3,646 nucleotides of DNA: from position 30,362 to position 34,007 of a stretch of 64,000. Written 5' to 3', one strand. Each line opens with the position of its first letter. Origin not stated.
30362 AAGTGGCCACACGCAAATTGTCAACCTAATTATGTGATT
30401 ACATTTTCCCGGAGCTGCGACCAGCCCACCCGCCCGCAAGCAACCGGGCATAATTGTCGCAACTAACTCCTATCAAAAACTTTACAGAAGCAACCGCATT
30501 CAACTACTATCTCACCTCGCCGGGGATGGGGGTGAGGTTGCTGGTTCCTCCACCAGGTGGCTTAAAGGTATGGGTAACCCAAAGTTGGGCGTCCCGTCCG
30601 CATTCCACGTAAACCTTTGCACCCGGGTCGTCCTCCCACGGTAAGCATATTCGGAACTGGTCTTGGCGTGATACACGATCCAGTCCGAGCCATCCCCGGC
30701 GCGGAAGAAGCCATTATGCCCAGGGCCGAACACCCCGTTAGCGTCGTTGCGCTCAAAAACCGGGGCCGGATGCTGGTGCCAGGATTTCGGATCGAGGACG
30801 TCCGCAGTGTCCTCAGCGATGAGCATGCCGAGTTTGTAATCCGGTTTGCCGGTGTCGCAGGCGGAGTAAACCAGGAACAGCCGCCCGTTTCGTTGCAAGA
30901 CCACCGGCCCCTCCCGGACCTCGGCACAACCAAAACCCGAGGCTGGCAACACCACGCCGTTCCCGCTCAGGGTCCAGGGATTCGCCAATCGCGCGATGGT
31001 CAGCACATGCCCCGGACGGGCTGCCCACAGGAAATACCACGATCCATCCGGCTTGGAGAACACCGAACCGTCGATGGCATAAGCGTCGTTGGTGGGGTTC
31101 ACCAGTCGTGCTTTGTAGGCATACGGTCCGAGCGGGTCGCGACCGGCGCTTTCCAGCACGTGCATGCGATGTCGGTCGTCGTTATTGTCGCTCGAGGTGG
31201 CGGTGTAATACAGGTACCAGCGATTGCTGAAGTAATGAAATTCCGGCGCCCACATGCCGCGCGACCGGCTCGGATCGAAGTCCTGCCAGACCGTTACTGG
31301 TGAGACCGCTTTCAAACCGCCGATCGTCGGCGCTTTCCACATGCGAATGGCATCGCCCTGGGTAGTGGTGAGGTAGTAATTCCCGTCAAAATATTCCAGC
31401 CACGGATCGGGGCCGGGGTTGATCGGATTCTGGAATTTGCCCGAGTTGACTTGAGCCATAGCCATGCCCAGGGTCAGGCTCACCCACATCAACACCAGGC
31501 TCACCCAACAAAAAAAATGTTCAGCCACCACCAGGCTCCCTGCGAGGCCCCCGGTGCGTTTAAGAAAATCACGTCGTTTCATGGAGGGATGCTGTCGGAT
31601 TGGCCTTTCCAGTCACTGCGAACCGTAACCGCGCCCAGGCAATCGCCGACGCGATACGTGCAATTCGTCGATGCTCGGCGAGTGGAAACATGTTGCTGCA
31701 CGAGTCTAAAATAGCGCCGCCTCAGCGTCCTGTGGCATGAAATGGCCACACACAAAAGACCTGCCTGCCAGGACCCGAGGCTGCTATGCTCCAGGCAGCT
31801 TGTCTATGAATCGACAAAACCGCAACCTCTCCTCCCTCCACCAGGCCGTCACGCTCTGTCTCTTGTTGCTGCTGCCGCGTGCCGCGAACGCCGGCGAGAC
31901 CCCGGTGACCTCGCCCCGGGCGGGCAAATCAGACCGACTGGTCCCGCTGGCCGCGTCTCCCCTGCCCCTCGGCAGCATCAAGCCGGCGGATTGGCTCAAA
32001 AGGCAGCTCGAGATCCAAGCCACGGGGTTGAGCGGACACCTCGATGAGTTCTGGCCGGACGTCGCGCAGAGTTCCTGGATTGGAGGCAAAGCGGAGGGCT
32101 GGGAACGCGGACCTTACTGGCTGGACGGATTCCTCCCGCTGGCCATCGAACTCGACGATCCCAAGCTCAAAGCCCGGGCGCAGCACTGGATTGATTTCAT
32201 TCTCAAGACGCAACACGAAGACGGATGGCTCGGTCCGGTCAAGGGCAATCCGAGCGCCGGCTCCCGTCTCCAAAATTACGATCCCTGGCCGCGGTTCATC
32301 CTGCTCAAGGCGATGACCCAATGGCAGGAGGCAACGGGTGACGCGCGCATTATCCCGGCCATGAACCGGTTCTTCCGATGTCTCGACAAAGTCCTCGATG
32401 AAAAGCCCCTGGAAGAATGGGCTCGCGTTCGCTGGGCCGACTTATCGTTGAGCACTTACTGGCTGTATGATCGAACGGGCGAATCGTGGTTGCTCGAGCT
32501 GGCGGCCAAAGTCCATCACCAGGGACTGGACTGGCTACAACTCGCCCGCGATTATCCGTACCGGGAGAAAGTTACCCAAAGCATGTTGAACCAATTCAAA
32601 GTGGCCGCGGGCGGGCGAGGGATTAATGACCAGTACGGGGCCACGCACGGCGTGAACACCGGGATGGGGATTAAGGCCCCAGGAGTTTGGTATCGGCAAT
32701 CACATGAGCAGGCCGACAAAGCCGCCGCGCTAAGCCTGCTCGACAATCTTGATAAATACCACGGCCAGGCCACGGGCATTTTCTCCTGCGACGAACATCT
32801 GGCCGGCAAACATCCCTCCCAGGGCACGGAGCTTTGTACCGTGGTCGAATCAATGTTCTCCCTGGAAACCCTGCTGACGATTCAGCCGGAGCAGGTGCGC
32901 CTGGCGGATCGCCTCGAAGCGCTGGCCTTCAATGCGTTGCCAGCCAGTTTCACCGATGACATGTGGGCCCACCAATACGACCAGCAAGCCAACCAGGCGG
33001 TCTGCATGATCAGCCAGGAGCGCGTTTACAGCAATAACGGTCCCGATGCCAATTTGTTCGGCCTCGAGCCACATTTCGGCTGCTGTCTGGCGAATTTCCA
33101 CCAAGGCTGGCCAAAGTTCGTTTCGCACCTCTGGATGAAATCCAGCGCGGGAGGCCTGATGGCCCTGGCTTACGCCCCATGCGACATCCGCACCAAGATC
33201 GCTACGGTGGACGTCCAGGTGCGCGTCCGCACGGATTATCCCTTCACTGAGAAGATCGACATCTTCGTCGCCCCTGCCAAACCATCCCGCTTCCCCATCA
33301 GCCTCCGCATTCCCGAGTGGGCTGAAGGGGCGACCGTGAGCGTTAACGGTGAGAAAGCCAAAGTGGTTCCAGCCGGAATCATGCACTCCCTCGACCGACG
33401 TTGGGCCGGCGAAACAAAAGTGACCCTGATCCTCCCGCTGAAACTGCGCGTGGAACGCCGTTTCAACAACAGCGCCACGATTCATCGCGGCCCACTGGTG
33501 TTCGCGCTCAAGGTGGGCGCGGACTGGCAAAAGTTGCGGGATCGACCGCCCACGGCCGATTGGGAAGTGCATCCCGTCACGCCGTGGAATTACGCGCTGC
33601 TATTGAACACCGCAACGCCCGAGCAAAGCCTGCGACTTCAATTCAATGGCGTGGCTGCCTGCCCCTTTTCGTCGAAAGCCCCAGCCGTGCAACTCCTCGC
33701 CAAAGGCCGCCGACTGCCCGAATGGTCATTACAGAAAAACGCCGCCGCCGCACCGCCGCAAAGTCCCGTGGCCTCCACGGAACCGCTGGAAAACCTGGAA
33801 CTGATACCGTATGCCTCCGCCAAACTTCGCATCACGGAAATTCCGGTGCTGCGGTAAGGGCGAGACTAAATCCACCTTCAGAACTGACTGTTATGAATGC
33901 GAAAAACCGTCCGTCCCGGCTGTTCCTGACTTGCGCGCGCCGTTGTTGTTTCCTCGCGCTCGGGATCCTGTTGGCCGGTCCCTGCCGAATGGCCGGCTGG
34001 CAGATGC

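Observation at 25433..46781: Four same-orientation copies of a 29-bp element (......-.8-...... core) heading the minus-strand transcription units of the glycan island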

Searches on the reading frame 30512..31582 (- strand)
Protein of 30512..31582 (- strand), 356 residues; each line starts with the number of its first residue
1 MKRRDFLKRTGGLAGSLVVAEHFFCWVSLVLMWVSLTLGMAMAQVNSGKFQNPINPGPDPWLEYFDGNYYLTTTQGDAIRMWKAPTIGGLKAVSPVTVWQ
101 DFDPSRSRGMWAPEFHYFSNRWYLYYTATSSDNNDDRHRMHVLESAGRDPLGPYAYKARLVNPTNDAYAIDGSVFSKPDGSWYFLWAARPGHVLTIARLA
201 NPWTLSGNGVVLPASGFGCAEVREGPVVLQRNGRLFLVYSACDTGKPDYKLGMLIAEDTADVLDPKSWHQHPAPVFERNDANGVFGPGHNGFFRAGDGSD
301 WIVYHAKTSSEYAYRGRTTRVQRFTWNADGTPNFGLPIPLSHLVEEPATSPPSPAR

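Call 20: search_protein_families(library=pfam, proteins=[window:30512-31582:-], max_evalue=0.001)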
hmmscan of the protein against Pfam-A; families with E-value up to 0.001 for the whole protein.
window:30512-31582:- (356 aa): 1 family
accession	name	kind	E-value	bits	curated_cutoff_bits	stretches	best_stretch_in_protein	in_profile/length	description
PF04616.20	Glyco_hydro_43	-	7e-66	222.9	32.2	1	50-332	1-288/288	Glycosyl hydrolases family 43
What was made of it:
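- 30512..31582 (-): Target gene 3: GH43. call 20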

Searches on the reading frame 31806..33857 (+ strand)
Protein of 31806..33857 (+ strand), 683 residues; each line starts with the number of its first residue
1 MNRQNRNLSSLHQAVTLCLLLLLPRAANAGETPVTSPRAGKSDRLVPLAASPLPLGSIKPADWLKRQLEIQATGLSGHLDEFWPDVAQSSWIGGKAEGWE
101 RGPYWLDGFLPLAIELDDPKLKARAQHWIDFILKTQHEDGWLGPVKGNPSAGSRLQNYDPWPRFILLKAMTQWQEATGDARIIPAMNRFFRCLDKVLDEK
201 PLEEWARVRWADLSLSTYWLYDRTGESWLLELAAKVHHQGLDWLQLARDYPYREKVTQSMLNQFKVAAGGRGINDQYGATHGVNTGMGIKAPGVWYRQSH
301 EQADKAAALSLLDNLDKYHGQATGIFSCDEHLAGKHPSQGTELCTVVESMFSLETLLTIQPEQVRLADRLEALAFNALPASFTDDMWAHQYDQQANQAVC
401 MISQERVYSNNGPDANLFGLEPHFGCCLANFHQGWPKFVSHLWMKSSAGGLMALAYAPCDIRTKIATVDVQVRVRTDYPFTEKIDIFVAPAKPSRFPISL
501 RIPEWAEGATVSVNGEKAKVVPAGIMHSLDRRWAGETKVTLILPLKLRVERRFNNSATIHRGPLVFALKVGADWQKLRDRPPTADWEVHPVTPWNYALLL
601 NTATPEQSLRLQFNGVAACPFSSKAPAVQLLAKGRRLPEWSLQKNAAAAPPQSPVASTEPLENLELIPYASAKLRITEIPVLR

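Call 20: search_protein_families(library=pfam, proteins=[window:31806-33857:+], max_evalue=0.001)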
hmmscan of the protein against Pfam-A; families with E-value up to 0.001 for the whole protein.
window:31806-33857:+ (683 aa): 2 families
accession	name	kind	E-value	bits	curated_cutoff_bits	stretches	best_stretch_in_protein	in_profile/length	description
PF07944.18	Beta-AFase-like_GH127_cat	-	1.2e-21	77.6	24.9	1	104-438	62-374/376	Beta-L-arabinofuranosidase, GH127 catalytic domain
PF20736.2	Glyco_hydro127M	-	8.8e-17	61.5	24.2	1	455-545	6-95/95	Beta-L-arabinofuranosidase, GH127 middle domain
